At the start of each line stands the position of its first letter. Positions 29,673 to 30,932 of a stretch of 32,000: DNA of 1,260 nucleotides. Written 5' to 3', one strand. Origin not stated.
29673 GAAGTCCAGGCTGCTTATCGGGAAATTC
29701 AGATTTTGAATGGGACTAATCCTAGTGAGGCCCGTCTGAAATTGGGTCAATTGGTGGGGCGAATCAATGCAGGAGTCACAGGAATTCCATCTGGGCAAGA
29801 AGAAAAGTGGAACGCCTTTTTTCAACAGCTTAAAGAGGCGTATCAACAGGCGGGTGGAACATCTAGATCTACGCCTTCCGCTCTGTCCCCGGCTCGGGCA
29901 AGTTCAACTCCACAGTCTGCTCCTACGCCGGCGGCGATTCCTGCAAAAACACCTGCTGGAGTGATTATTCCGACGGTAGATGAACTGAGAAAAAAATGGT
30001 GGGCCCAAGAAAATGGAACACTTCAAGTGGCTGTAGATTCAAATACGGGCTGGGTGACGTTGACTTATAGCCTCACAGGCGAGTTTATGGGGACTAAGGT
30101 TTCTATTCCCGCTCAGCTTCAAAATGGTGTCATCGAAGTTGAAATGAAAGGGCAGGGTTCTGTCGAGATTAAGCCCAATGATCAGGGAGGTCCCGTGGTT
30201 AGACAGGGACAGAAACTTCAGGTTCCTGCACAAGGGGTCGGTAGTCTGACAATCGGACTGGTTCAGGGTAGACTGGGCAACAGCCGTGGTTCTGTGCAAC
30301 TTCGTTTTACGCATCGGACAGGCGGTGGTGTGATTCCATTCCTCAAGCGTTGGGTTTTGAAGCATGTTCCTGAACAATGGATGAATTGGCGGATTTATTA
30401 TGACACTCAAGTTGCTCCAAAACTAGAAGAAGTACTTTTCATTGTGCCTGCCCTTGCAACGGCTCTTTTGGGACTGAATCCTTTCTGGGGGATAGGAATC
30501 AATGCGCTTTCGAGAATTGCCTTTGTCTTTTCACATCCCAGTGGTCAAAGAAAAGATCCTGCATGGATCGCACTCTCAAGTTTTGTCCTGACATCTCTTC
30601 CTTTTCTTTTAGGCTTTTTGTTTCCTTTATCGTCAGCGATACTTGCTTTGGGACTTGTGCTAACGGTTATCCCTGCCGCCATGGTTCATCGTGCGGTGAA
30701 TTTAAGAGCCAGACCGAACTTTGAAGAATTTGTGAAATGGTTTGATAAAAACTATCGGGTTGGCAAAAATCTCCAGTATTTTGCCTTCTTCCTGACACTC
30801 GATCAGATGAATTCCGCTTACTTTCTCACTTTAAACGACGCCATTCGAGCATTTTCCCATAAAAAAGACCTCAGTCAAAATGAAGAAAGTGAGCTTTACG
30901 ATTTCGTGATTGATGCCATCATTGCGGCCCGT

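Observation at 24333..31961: Giant mosaic envelope protein with two embedded CPBP/Abi (CAAX-protease-like) intramembrane modules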

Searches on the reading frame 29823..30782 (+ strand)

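Call 13: search_protein_families(library=pfam, proteins=[window:29823-30782:+], max_evalue=10)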
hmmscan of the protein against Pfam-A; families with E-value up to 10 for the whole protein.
window:29823-30782:+ (320 aa): 1 family
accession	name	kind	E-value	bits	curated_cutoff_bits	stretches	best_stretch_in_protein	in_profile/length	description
PF14264.12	Glucos_trans_II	-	0.0039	16.8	30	1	217-291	47-119/317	Glucosyl transferase GtrII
